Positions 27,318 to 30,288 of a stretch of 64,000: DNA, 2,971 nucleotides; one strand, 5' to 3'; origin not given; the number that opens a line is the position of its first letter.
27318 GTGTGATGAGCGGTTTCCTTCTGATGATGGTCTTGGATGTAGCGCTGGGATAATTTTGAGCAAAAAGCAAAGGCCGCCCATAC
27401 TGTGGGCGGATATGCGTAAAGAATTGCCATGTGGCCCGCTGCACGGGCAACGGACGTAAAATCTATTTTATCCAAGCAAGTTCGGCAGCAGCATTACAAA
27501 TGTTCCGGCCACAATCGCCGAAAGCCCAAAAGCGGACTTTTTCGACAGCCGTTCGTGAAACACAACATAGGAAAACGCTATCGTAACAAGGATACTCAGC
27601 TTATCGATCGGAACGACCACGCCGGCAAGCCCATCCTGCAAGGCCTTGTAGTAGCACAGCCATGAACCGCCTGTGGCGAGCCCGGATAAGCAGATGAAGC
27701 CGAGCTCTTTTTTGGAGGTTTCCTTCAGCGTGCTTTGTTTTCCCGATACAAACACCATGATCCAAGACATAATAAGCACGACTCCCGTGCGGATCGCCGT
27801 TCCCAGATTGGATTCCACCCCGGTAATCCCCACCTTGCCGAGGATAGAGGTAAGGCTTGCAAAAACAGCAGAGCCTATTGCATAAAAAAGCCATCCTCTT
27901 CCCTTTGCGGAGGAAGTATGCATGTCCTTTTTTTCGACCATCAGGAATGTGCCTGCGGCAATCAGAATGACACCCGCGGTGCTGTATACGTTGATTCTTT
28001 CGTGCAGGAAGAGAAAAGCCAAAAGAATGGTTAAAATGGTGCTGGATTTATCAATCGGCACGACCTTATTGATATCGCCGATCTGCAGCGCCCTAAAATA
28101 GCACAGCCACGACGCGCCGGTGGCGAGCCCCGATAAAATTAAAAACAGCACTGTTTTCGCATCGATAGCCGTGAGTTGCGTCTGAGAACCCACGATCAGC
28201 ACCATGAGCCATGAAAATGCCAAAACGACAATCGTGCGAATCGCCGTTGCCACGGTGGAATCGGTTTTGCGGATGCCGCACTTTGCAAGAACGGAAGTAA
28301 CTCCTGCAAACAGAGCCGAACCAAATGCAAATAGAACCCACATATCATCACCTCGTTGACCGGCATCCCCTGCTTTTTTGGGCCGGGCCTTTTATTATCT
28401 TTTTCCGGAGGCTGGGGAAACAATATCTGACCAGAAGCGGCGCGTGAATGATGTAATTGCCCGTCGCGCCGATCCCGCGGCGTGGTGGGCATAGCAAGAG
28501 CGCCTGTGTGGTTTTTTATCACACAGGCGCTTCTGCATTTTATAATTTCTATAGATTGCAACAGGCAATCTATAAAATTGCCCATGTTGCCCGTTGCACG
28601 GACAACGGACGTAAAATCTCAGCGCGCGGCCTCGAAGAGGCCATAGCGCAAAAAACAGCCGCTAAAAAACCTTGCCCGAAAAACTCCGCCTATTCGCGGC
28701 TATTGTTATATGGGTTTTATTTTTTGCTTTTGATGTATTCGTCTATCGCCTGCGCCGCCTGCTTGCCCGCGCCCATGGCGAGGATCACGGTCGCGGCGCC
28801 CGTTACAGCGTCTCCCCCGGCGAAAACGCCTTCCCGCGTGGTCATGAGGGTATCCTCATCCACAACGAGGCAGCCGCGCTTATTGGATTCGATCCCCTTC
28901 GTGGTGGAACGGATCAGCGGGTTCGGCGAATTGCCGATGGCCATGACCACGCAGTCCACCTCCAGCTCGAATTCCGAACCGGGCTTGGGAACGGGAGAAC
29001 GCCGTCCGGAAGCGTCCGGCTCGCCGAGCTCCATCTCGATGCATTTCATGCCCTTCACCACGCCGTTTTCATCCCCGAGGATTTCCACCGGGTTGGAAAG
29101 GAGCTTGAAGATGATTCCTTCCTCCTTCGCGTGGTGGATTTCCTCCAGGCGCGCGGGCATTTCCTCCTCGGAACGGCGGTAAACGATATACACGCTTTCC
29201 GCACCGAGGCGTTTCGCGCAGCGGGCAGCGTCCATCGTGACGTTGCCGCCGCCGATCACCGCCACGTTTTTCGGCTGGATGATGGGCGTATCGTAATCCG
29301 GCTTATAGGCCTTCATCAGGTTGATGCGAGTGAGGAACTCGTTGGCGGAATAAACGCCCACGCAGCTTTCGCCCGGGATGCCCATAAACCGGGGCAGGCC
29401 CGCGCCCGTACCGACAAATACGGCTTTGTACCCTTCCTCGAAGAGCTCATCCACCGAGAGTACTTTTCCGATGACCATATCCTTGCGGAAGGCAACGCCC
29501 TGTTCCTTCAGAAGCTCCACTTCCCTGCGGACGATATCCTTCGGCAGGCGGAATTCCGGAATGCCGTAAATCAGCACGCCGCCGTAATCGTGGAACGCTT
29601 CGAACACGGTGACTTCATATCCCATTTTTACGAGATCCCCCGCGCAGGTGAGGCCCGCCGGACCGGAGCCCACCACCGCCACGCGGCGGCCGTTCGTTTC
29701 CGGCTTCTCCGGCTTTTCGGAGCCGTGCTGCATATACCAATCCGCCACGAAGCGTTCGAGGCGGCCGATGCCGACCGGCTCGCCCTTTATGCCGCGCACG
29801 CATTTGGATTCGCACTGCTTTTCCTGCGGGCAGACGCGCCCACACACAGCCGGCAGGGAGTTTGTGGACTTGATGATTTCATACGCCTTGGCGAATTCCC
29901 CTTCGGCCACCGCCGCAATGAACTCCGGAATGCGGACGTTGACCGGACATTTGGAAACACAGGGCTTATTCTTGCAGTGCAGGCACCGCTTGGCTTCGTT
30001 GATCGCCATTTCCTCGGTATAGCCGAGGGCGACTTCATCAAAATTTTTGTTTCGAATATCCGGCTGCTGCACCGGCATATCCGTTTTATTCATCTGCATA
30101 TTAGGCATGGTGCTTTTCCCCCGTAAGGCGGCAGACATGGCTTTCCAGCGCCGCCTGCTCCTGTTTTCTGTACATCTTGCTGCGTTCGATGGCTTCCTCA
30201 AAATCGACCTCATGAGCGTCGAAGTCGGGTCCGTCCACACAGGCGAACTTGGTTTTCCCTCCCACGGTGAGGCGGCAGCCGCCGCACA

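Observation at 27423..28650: Novel roughly 85-nt intergenic repeat family: two direct copies flank the EamA transporter gene, a third inverted copy sits upstream of the GGDEF gene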

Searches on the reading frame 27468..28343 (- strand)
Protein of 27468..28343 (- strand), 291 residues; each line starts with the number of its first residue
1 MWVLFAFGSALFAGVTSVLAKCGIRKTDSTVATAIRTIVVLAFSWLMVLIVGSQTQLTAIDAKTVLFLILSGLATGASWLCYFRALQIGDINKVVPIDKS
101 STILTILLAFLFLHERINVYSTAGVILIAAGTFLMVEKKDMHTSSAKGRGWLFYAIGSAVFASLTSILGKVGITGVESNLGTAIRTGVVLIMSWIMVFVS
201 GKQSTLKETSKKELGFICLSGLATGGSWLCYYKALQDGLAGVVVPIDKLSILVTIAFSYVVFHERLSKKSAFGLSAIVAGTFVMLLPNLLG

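Call 13: find_encoding_contigs(protein=window:27468-28343:-, flank=5000, max_places=10)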
Protein window:27468-28343:- (291 aa): 23 contigs read that carry it; 10 places shown.
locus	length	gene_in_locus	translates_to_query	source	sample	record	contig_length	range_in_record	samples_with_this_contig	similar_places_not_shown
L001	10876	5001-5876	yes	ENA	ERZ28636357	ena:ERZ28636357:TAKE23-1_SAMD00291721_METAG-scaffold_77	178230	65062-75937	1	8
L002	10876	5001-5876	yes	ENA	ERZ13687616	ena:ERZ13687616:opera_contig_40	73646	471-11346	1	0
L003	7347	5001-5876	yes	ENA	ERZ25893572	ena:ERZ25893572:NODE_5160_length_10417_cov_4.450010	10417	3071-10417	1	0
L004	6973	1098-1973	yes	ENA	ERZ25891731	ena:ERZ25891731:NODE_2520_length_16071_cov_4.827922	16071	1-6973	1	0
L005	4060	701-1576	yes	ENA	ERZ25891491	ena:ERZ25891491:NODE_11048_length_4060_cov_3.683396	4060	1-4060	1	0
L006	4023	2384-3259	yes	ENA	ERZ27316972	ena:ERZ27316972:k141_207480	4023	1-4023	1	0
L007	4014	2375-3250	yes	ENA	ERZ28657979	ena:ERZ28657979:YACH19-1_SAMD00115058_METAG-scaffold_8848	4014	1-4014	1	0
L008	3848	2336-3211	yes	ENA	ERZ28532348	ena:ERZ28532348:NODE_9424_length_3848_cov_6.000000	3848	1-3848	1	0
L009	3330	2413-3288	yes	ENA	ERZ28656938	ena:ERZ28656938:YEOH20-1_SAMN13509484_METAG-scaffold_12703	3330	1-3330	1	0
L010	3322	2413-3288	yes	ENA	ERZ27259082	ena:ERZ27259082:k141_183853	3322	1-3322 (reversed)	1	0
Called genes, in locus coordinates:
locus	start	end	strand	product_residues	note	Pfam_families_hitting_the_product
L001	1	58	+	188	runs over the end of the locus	PF01066:CDP-OH_P_transf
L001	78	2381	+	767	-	PF13401:AAA_22 (faint), PF06414:Zeta_toxin (faint), PF00004:AAA, PF17871:AAA_lid_9, PF07724:AAA_2, PF00004:AAA, PF07728:AAA_5, PF10431:ClpB_D2-small, +9 more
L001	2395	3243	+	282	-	PF10418:DHODB_Fe-S_bind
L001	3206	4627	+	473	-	PF14691:Fer4_20, PF13738:Pyr_redox_3 (faint), PF01262:AlaDh_PNT_C (faint), PF07992:Pyr_redox_2, PF13450:NAD_binding_8 (weak), PF00070:Pyr_redox (weak)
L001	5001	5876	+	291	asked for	PF00892:EamA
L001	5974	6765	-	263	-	PF02535:Zip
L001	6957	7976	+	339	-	PF20434:BD-FAE, PF07859:Abhydrolase_3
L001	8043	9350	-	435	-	PF01964:ThiC_Rad_SAM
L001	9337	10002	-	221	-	PF02581:TMP-TENI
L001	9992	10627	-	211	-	PF00899:ThiF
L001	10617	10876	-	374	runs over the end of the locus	PF04055:Radical_SAM, PF06968:BATS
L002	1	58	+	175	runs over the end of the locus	?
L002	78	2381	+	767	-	PF13401:AAA_22 (faint), PF06414:Zeta_toxin (faint), PF00004:AAA, PF17871:AAA_lid_9, PF07724:AAA_2, PF00004:AAA, PF07728:AAA_5, PF10431:ClpB_D2-small, +9 more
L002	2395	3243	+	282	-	PF10418:DHODB_Fe-S_bind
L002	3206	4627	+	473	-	PF14691:Fer4_20, PF13738:Pyr_redox_3 (faint), PF01262:AlaDh_PNT_C (faint), PF07992:Pyr_redox_2, PF13450:NAD_binding_8 (weak), PF00070:Pyr_redox (weak)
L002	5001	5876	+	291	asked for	PF00892:EamA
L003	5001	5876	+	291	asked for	PF00892:EamA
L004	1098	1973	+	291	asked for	PF00892:EamA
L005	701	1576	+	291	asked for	PF00892:EamA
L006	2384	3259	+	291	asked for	PF00892:EamA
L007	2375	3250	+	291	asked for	PF00892:EamA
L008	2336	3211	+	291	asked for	PF00892:EamA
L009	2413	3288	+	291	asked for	PF00892:EamA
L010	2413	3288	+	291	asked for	PF00892:EamA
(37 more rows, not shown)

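Call 19: find_homologous_proteins(query=window:27468-28343:-, max_evalue=1e-30)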
Query window:27468-28343:- (291 aa): 8000 proteins with E <= 1e-30 among 8000 candidates; the best 120 are listed.
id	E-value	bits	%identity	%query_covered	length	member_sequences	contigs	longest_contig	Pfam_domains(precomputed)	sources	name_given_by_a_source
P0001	8.5e-206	699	-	-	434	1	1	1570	PF00892.27,PF06027.19,PF05653.21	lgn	-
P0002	7.9e-179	611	-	-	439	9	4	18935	PF00892.27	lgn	-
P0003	1.9e-178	610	-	-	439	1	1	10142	PF00892.27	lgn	-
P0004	1.1e-174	597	99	100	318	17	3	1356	PF00892.27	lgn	-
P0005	2.2e-173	593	-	-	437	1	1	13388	PF00892.27,PF10639.16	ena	-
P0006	3.4e-173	592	-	-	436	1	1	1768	PF00892.27,PF06027.19,PF05653.21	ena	-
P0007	1.2e-171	587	-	-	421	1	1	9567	PF00892.27,PF10639.16,PF05653.21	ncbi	-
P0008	5.6e-151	520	82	100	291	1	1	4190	PF00892.27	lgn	-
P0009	1.1e-150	519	83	100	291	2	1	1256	PF00892.27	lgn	-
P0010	3.1e-147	507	82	99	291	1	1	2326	PF00892.27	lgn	-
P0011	7.7e-146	503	80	100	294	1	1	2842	PF00892.27,PF06027.19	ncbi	-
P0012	9.8e-146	502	80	100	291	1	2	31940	PF00892.27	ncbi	-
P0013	1.0e-145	502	80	100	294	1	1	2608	PF00892.27,PF05653.21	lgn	-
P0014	1.3e-145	502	80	99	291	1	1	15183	PF00892.27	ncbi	-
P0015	2.2e-145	501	80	100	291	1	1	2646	PF00892.27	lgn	-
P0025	4.7e-144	497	81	100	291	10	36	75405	PF00892.27,PF05653.21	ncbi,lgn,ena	-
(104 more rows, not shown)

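Call 20: find_encoding_contigs(protein=P0025, flank=4000, max_places=4)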
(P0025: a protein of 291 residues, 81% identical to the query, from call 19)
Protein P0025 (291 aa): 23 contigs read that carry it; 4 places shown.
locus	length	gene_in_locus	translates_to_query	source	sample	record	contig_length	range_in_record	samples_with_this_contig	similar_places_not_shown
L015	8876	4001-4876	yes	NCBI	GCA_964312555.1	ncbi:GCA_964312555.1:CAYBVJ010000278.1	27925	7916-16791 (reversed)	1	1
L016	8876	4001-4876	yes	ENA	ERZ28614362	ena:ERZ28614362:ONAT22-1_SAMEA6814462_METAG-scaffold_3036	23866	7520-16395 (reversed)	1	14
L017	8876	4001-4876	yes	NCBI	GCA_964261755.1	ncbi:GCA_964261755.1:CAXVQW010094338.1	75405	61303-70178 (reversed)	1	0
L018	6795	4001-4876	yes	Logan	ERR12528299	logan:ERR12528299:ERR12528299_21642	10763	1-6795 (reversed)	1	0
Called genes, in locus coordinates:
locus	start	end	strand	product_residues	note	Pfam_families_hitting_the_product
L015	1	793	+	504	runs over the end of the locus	PF01943:Polysacc_synt, PF13440:Polysacc_synt_3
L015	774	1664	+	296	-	PF04018:VCA0040-like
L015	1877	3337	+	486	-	PF00672:HAMP (weak), PF00512:HisKA, PF02518:HATPase_c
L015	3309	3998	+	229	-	PF00072:Response_reg, PF00486:Trans_reg_C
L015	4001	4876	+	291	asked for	PF00892:EamA, PF05653:Mg_trans_NIPA (faint), PF00892:EamA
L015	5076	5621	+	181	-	PF01569:PAP2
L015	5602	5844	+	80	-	PF00392:GntR, PF13730:HTH_36 (weak)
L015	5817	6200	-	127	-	-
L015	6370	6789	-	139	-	PF09946:DUF2178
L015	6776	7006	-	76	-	PF12844:HTH_19, PF13560:HTH_31 (weak), PF01381:HTH_3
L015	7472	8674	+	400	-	PF00871:Acetate_kinase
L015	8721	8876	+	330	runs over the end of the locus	PF01515:PTA_PTB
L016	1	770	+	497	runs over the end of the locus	PF01943:Polysacc_synt, PF13440:Polysacc_synt_3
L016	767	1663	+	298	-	PF04018:VCA0040-like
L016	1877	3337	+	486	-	PF00672:HAMP (weak), PF00512:HisKA, PF02518:HATPase_c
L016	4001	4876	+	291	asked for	PF00892:EamA, PF05653:Mg_trans_NIPA (faint), PF00892:EamA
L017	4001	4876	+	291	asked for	PF00892:EamA, PF05653:Mg_trans_NIPA (faint), PF00892:EamA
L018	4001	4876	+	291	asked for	PF00892:EamA, PF05653:Mg_trans_NIPA (faint), PF00892:EamA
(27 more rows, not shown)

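Call 21: find_encoding_contigs(protein=P0012, flank=4000, max_places=3)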
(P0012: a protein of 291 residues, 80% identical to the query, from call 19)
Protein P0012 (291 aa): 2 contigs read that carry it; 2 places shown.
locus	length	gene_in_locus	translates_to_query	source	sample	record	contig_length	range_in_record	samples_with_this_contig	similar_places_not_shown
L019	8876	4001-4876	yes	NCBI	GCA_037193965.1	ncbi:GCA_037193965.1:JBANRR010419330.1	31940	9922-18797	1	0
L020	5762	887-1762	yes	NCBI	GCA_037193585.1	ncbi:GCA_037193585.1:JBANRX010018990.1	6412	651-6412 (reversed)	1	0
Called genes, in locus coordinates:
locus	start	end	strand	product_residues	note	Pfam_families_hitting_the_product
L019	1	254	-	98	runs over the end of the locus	-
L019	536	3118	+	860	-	PF00005:ABC_tran (faint), PF02463:SMC_N (faint), PF13175:AAA_15 (faint), PF13476:AAA_23 (faint), PF13481:AAA_25 (faint), PF13555:AAA_29 (faint), PF20703:nSTAND1 (faint), PF17755:UvrA_DNA-bind, +2 more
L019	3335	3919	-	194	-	-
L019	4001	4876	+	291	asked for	PF00892:EamA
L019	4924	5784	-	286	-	PF01381:HTH_3, PF12844:HTH_19, PF13443:HTH_26 (faint), PF13560:HTH_31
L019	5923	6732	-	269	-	PF01814:Hemerythrin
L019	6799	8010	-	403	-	PF00764:Arginosuc_synth, PF20979:Arginosuc_syn_C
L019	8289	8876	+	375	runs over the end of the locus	PF01118:Semialdhyde_dh, PF22698:Semialdhyde_dhC_1, PF02774:Semialdhyde_dhC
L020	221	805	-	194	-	-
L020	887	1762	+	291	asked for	PF00892:EamA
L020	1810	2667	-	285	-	PF01381:HTH_3, PF12844:HTH_19, PF13443:HTH_26 (faint), PF13560:HTH_31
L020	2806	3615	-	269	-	PF01814:Hemerythrin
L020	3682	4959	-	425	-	PF00764:Arginosuc_synth, PF20979:Arginosuc_syn_C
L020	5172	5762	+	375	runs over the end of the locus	PF01118:Semialdhyde_dh, PF22698:Semialdhyde_dhC_1, PF02774:Semialdhyde_dhC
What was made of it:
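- EamA has about 80% identical homologues across clostridial families in unrelated contexts (calls 19-21).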

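Call 38: find_encoding_contigs(protein=P0008, flank=5000, max_places=3)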
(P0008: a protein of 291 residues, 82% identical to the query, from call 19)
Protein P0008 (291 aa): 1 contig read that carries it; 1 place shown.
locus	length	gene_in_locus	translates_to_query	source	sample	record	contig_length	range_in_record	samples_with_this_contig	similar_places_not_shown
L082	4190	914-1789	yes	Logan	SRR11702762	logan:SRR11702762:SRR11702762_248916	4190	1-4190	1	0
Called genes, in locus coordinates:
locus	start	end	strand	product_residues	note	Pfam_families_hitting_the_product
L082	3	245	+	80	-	?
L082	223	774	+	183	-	PF00072:Response_reg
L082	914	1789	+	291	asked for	PF00892:EamA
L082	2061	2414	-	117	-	-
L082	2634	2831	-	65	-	-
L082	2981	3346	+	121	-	-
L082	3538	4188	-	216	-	?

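Call 39: find_encoding_contigs(protein=P0004, flank=5000, max_places=3)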
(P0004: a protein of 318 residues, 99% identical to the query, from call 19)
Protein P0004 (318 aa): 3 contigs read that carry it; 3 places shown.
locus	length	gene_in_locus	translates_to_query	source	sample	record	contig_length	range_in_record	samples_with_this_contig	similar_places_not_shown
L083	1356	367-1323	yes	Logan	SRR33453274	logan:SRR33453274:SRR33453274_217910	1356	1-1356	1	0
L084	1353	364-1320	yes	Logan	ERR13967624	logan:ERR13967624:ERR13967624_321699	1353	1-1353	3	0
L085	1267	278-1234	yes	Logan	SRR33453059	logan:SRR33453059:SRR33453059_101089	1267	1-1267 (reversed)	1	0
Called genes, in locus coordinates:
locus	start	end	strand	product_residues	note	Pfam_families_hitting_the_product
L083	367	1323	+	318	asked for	PF00892:EamA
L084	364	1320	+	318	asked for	PF00892:EamA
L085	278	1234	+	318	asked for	PF00892:EamA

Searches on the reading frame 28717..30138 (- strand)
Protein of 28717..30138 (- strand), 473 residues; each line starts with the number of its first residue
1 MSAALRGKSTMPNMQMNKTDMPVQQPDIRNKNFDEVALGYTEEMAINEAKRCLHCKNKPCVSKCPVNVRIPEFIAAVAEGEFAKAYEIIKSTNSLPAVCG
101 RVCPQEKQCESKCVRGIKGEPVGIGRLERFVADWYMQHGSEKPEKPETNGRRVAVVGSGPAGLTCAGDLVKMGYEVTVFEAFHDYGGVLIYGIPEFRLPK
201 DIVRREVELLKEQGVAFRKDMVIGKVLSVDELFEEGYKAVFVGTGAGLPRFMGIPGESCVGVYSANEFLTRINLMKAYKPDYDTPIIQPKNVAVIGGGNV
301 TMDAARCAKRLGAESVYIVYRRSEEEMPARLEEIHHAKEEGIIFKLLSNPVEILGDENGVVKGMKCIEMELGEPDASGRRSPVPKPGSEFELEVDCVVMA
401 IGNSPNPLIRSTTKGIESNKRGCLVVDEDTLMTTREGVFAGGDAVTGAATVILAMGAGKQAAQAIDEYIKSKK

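Call 23: find_related_loci(query=window:28717-30138:-, collection=genome_contigs, flank=6000)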
Query window:28717-30138:- (473 aa) in genome_contigs; peptide patterns used: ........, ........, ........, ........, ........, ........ (x = any residue, [..] = any of these).
71 stretches matched a pattern; 57 encode a relative of the query (tblastn E <= 1e-3); 57 distinct loci.
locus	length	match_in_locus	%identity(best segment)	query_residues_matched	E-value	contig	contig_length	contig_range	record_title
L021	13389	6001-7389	73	9-472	0e+0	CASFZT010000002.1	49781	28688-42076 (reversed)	uncultured Ruminococcus sp. isolate B33_L2_394394_idba_bin.181 genome assembly, contig: B33_L2_394394_idba_bin.181.fa_sc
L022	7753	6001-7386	73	11-472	0e+0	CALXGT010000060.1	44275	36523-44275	MAG: uncultured Clostridia bacterium isolate E0_DM__bin74 genome assembly, contig: E0_DM__k127_395067, whole genome shot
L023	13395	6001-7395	72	10-472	0e+0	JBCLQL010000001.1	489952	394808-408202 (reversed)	Lachnospiraceae bacterium 46-61 voucher GPTB0115 scaffold1, whole genome shotgun sequence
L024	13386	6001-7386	72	11-472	0e+0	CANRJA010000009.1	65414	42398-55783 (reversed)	MAG: uncultured Clostridia bacterium isolate Lapin-024__bin85 genome assembly, contig: Lapin-024__NODE_506_length_65414_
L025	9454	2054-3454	72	7-473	0e+0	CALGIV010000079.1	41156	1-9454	MAG TPA_asm: uncultured Eubacteriaceae bacterium isolate SRR1562003_bin.29_CONCOCT_v1.1_MAG genome assembly, contig: ERZ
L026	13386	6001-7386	71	11-472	0e+0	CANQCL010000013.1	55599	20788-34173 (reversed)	MAG: uncultured Clostridia bacterium isolate Lapin-001__bin67 genome assembly, contig: Lapin-001__NODE_802_length_55599_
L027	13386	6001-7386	72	11-472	0e+0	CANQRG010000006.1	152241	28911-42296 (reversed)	MAG: uncultured Clostridia bacterium isolate Lapin-008__bin49 genome assembly, contig: Lapin-008__NODE_77_length_152241_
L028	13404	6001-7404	72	4-472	0e+0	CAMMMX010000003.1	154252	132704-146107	MAG: uncultured Clostridia bacterium isolate ERR4968711_bin.38_MetaWRAP_v1.1_MAG genome assembly, contig: NODE_60_length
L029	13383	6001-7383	73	5-466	0e+0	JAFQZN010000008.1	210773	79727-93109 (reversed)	MAG: Oscillospiraceae bacterium isolate RGIG2293 Goat_Duodenum-5__c110, whole genome shotgun sequence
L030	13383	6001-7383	73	5-466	0e+0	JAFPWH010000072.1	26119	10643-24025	MAG: Clostridia bacterium isolate RGIG1533 Goat_Abomasum-5__c837889, whole genome shotgun sequence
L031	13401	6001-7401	70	5-472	0e+0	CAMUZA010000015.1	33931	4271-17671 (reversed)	MAG TPA_asm: uncultured Clostridia bacterium isolate SRR8387720_bin.29_metaWRAP_v1.3_MAG genome assembly, contig: ERZ142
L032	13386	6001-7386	73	11-472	0e+0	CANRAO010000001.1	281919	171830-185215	MAG: uncultured Clostridia bacterium isolate Lapin-016__bin86 genome assembly, contig: Lapin-016__NODE_9_length_281919_c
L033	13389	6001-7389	70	10-472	0e+0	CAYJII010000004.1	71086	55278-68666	MAG TPA_asm: uncultured Oscillospiraceae bacterium isolate ERP123703_co1_356 genome assembly, contig: NODE_308_length_71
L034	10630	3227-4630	70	7-473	0e+0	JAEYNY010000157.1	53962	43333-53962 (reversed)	MAG: Bacillota bacterium isolate OH_CBB_131 k127_1668877, whole genome shotgun sequence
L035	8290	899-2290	72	6-470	0e+0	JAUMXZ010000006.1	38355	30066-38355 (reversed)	MAG: Clostridia bacterium isolate S16M_St_63 NODE_142_length_38355_cov_6.002115, whole genome shotgun sequence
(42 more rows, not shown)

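Call 67: find_encoding_contigs(protein=window:28717-30138:-, flank=3000, max_places=10)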
Protein window:28717-30138:- (473 aa): 23 contigs read that carry it; 10 places shown.
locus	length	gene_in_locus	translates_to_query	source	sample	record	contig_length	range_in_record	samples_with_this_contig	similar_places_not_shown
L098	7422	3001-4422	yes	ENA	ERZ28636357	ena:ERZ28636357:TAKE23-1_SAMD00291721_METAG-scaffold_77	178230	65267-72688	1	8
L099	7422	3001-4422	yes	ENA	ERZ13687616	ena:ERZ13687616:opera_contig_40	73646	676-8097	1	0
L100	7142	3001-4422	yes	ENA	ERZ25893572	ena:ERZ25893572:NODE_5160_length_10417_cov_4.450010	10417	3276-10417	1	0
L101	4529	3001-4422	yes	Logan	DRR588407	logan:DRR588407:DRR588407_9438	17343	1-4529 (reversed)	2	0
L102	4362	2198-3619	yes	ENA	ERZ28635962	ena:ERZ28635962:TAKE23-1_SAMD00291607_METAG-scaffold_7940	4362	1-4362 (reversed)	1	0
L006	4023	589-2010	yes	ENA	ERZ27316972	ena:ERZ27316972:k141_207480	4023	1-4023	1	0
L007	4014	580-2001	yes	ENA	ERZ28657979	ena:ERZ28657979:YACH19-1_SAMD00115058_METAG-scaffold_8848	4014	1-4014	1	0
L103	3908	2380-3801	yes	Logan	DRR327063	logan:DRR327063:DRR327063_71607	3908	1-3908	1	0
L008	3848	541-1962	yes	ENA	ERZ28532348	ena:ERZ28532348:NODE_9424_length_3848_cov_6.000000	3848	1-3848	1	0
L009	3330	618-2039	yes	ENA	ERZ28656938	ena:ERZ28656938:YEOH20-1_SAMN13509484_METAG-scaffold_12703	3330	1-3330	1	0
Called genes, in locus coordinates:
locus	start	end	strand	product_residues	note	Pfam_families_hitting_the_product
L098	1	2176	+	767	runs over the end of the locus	PF13401:AAA_22 (faint), PF06414:Zeta_toxin (faint), PF00004:AAA, PF17871:AAA_lid_9, PF07724:AAA_2, PF00004:AAA, PF07728:AAA_5, PF10431:ClpB_D2-small, +9 more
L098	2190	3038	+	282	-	PF10418:DHODB_Fe-S_bind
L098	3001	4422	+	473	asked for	PF14691:Fer4_20, PF13738:Pyr_redox_3 (faint), PF01262:AlaDh_PNT_C (faint), PF07992:Pyr_redox_2, PF13450:NAD_binding_8 (weak), PF00070:Pyr_redox (weak)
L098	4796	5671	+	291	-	PF00892:EamA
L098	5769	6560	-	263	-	PF02535:Zip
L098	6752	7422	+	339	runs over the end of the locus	PF20434:BD-FAE, PF07859:Abhydrolase_3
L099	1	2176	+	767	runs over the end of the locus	PF13401:AAA_22 (faint), PF06414:Zeta_toxin (faint), PF00004:AAA, PF17871:AAA_lid_9, PF07724:AAA_2, PF00004:AAA, PF07728:AAA_5, PF10431:ClpB_D2-small, +9 more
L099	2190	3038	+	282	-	PF10418:DHODB_Fe-S_bind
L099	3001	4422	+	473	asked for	PF14691:Fer4_20, PF13738:Pyr_redox_3 (faint), PF01262:AlaDh_PNT_C (faint), PF07992:Pyr_redox_2, PF13450:NAD_binding_8 (weak), PF00070:Pyr_redox (weak)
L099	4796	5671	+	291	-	PF00892:EamA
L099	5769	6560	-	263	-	PF02535:Zip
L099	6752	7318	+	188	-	PF20434:BD-FAE, PF07859:Abhydrolase_3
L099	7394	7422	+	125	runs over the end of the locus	PF07859:Abhydrolase_3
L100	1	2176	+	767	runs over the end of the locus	PF13401:AAA_22 (faint), PF06414:Zeta_toxin (faint), PF00004:AAA, PF17871:AAA_lid_9, PF07724:AAA_2, PF00004:AAA, PF07728:AAA_5, PF10431:ClpB_D2-small, +9 more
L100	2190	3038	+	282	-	PF10418:DHODB_Fe-S_bind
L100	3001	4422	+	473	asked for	PF14691:Fer4_20, PF13738:Pyr_redox_3 (faint), PF01262:AlaDh_PNT_C (faint), PF07992:Pyr_redox_2, PF13450:NAD_binding_8 (weak), PF00070:Pyr_redox (weak)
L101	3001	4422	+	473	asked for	PF14691:Fer4_20, PF13738:Pyr_redox_3 (faint), PF01262:AlaDh_PNT_C (faint), PF07992:Pyr_redox_2, PF13450:NAD_binding_8 (weak), PF00070:Pyr_redox (weak)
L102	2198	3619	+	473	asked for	PF14691:Fer4_20, PF13738:Pyr_redox_3 (faint), PF01262:AlaDh_PNT_C (faint), PF07992:Pyr_redox_2, PF13450:NAD_binding_8 (weak), PF00070:Pyr_redox (weak)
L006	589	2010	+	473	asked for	PF14691:Fer4_20, PF13738:Pyr_redox_3 (faint), PF01262:AlaDh_PNT_C (faint), PF07992:Pyr_redox_2, PF13450:NAD_binding_8 (weak), PF00070:Pyr_redox (weak)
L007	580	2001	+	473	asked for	PF14691:Fer4_20, PF13738:Pyr_redox_3 (faint), PF01262:AlaDh_PNT_C (faint), PF07992:Pyr_redox_2, PF13450:NAD_binding_8 (weak), PF00070:Pyr_redox (weak)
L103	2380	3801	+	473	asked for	PF14691:Fer4_20, PF13738:Pyr_redox_3 (faint), PF01262:AlaDh_PNT_C (faint), PF07992:Pyr_redox_2, PF13450:NAD_binding_8 (weak), PF00070:Pyr_redox (weak)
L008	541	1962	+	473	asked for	PF14691:Fer4_20, PF13738:Pyr_redox_3 (faint), PF01262:AlaDh_PNT_C (faint), PF07992:Pyr_redox_2, PF13450:NAD_binding_8 (weak), PF00070:Pyr_redox (weak)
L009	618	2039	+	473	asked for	PF14691:Fer4_20, PF13738:Pyr_redox_3 (faint), PF01262:AlaDh_PNT_C (faint), PF07992:Pyr_redox_2, PF13450:NAD_binding_8 (weak), PF00070:Pyr_redox (weak)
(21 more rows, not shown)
